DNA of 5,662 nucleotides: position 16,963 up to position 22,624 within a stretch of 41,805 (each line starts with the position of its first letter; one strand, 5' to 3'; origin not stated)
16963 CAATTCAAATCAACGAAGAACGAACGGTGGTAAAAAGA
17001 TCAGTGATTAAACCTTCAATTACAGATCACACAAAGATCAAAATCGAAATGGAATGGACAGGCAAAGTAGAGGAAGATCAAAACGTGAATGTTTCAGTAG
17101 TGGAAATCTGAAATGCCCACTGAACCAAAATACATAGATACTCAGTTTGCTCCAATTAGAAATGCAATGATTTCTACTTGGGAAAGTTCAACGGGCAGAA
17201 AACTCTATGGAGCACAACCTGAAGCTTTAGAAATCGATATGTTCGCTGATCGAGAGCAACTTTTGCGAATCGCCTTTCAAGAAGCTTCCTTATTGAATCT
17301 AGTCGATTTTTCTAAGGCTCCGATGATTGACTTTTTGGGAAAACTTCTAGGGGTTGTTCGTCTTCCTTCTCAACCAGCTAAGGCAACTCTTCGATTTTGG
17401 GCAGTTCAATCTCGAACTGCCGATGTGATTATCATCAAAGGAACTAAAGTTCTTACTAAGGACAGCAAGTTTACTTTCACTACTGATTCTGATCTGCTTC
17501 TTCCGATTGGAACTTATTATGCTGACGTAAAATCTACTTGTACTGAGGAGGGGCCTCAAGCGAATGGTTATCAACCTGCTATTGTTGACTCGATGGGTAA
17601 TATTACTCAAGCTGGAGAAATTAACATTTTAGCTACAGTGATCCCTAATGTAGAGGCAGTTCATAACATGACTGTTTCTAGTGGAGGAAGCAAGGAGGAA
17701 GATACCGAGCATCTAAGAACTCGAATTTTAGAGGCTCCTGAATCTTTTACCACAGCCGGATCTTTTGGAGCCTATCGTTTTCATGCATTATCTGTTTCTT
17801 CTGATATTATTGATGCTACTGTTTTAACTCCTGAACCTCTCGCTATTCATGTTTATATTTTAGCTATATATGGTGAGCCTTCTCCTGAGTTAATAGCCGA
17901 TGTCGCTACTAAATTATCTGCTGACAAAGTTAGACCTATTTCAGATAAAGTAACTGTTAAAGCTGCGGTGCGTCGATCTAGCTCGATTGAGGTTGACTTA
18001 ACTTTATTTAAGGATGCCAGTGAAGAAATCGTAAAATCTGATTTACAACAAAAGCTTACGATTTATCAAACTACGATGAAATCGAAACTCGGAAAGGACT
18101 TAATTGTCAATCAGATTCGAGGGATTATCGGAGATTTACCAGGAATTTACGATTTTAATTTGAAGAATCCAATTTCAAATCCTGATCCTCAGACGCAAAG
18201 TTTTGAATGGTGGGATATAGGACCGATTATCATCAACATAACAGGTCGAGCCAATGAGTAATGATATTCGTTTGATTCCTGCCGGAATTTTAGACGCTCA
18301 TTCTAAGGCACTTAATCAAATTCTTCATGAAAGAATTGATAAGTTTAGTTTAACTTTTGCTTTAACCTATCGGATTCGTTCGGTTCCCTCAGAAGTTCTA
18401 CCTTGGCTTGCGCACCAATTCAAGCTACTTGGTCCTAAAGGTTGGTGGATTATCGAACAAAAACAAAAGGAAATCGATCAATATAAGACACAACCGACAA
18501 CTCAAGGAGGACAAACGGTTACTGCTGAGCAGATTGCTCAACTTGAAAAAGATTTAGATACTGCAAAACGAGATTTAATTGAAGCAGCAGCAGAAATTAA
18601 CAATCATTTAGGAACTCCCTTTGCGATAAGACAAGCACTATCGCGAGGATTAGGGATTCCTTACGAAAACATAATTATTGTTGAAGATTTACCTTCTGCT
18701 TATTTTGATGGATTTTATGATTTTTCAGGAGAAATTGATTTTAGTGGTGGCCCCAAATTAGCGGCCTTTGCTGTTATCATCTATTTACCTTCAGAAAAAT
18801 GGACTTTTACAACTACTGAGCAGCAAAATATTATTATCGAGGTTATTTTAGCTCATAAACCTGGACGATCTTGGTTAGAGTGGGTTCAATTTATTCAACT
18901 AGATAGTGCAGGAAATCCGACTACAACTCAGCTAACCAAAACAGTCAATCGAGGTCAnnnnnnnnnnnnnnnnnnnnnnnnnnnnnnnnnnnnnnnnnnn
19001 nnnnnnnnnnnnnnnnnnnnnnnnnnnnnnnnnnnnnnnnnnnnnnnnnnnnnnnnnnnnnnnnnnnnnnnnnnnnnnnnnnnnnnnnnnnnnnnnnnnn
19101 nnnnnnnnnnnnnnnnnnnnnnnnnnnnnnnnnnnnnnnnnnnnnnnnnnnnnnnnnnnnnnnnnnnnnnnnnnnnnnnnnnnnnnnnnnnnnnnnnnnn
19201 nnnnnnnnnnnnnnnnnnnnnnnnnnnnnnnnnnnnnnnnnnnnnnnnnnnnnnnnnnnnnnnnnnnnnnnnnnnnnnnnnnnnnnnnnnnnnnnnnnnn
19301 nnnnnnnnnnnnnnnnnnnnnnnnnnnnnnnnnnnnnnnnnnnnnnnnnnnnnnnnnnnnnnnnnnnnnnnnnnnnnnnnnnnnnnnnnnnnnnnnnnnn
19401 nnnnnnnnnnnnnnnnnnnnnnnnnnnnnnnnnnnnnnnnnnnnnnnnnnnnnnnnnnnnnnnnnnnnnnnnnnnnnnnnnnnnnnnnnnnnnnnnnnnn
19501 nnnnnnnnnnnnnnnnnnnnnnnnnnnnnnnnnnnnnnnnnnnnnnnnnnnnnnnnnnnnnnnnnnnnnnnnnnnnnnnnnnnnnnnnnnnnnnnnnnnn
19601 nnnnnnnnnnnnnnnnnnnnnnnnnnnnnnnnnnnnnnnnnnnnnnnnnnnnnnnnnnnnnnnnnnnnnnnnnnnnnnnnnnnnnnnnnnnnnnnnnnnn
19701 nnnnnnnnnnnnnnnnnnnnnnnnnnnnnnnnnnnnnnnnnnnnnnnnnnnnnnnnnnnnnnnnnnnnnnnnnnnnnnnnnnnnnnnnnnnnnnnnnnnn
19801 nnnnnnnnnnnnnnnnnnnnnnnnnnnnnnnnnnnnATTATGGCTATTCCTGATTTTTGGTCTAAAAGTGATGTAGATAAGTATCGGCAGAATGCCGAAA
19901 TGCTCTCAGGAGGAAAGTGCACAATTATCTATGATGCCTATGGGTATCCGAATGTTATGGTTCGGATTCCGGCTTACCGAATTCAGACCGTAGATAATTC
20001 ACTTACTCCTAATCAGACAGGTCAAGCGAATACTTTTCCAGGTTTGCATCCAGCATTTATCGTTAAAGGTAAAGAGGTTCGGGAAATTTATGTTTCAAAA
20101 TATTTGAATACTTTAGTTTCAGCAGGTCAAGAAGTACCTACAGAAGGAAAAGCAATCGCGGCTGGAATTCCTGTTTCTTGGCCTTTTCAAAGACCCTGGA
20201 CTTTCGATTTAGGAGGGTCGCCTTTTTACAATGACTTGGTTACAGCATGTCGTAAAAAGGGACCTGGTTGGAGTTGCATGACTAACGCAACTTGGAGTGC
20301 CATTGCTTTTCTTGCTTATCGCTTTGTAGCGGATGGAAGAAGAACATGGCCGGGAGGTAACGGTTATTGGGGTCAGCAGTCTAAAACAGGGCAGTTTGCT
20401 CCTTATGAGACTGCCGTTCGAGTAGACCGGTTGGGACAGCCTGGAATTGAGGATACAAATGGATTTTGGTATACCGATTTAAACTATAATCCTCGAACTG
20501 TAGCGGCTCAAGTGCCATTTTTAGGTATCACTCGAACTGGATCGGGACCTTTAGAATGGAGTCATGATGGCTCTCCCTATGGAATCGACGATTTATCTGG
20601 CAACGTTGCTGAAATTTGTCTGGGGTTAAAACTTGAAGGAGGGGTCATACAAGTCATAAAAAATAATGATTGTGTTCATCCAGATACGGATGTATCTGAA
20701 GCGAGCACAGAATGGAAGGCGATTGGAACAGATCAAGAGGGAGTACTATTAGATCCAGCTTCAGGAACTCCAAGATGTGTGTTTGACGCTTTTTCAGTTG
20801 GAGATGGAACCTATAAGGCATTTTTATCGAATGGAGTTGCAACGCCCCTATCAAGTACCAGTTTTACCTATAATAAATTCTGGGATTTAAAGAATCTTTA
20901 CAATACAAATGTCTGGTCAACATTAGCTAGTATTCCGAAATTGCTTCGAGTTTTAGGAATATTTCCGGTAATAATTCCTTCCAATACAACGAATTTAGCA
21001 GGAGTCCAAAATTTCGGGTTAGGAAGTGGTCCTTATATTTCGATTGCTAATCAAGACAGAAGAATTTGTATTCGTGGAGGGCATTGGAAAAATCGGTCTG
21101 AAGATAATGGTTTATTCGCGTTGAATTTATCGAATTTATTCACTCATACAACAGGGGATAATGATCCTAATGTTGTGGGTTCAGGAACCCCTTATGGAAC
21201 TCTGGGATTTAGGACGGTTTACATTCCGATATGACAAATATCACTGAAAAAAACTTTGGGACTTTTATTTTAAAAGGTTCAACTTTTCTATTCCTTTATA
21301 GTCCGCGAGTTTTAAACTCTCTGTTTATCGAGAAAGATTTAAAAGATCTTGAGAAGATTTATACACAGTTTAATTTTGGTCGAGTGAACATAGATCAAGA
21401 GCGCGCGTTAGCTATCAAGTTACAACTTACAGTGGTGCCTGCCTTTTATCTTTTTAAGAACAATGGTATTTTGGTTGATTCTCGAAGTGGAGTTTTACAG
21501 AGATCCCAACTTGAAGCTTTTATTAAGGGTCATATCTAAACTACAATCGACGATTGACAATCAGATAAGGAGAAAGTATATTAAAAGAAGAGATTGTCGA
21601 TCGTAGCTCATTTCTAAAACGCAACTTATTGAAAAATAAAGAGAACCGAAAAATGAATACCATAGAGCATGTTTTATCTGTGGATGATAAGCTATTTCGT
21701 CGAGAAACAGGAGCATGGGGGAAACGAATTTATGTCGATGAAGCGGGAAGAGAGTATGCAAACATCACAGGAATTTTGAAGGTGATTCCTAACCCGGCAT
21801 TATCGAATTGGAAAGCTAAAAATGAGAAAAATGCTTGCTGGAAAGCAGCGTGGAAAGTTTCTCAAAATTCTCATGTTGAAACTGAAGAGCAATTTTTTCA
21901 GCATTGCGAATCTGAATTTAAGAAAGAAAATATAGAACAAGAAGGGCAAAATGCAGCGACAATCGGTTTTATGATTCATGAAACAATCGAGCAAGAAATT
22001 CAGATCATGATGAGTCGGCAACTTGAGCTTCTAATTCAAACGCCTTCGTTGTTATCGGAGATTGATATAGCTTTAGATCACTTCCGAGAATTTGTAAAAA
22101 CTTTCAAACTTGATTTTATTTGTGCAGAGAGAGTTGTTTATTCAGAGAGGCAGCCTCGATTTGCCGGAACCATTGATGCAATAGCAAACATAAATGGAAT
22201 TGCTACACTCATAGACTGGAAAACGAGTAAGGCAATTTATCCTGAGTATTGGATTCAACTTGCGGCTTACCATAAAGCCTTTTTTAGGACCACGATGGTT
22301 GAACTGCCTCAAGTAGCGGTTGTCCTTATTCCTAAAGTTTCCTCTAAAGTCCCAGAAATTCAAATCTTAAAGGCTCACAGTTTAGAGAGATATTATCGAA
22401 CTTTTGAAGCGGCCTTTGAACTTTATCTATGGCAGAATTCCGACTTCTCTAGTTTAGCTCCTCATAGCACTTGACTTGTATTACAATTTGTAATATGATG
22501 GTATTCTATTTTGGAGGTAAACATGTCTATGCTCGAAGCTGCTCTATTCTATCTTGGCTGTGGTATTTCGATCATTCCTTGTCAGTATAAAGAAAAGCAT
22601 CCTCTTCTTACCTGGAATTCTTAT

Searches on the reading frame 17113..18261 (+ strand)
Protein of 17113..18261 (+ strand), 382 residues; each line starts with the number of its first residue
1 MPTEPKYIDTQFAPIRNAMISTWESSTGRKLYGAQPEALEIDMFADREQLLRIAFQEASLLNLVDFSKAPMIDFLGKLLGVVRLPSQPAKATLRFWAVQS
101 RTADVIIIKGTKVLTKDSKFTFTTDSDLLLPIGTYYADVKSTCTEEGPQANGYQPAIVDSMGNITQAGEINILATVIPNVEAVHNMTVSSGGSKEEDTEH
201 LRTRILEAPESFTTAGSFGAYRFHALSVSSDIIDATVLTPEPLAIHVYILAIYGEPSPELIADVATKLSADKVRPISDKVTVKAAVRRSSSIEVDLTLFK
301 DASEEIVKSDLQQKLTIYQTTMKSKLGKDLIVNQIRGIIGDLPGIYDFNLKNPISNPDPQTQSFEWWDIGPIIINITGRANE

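Call 37: search_protein_families(library=phrogs, proteins=[window:17113-18261:+], max_evalue=0.0001)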
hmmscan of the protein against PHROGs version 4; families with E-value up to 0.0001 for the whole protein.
window:17113-18261:+ (382 aa): 4 families
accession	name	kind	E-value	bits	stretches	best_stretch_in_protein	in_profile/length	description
phrog_6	-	tail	2.4e-55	189.2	1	7-380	67-409/548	baseplate wedge subunit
phrog_21670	-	unknown function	6.2e-39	134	1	4-145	5-145/152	-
phrog_4226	-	tail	9.6e-34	117.7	1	179-354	28-203/228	baseplate protein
phrog_1608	-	tail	1.9e-13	51.3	1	191-364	3-180/192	tail protein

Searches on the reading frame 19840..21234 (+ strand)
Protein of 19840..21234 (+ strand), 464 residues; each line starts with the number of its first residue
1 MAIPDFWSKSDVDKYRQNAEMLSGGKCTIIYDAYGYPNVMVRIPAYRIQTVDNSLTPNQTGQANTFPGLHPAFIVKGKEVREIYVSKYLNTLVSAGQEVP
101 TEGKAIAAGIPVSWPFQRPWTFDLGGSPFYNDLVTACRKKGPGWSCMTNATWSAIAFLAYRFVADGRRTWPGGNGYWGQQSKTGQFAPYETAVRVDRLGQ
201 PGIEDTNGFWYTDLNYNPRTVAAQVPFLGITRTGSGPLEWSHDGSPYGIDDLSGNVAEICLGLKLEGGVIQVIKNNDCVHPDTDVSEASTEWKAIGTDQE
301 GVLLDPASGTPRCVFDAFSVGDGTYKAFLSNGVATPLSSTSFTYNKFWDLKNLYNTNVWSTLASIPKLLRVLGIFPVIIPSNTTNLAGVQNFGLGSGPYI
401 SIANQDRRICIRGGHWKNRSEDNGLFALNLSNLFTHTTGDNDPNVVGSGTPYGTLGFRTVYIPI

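Call 37: search_protein_families(library=phrogs, proteins=[window:19840-21234:+], max_evalue=0.0001)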
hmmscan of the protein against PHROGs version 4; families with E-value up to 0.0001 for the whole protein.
window:19840-21234:+ (464 aa): 2 families
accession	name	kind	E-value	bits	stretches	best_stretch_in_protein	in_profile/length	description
phrog_2889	-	unknown function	4.8e-64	217.7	2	12-213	62-225/418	-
phrog_5302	-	tail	1.6e-05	24.7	1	38-160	237-348/548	tail protein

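Call 102: search_protein_families(library=pfam, proteins=[window:19840-21234:+], max_evalue=0.01)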
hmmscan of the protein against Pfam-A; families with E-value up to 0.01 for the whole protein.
window:19840-21234:+ (464 aa): 0 families

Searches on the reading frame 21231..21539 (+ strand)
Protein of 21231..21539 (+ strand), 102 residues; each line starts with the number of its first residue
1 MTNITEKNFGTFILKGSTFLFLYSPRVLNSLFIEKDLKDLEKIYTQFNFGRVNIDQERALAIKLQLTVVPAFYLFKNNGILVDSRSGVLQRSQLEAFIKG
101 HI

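Call 102: search_protein_families(library=pfam, proteins=[window:21231-21539:+], max_evalue=0.01)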
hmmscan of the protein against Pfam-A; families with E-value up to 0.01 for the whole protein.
window:21231-21539:+ (102 aa): 1 family
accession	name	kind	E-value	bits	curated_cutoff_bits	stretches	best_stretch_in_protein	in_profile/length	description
PF00085.26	Thioredoxin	-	1e-06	29.1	23.5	1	32-99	35-102/103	Thioredoxin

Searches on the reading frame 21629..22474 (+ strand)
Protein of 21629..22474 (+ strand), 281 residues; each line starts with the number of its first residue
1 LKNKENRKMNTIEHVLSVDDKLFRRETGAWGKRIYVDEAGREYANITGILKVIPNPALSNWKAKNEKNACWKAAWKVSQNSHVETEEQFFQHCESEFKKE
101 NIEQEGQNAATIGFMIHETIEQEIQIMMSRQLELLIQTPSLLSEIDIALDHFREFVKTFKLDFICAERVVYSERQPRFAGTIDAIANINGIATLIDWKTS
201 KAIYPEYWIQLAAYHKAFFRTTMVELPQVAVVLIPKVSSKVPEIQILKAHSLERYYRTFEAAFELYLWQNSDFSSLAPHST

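Call 37: search_protein_families(library=phrogs, proteins=[window:21629-22474:+], max_evalue=0.0001)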
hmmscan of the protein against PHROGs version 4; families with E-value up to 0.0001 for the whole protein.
window:21629-22474:+ (281 aa): 2 families
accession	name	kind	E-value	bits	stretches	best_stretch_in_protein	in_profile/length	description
phrog_298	-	DNA, RNA and nucleotide metabolism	7e-30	105.4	1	3-250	26-240/293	exonuclease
phrog_8097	-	DNA, RNA and nucleotide metabolism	1.6e-05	24.8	1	101-240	29-167/598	exonuclease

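Call 102: search_protein_families(library=pfam, proteins=[window:21629-22474:+], max_evalue=0.01)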
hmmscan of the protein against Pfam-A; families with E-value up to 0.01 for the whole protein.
window:21629-22474:+ (281 aa): 1 family
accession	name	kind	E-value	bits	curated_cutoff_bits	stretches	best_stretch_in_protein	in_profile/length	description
PF12705.13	PDDEXK_1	-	0.0035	17.7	22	1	123-221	80-172/247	PD-(D/E)XK nuclease superfamily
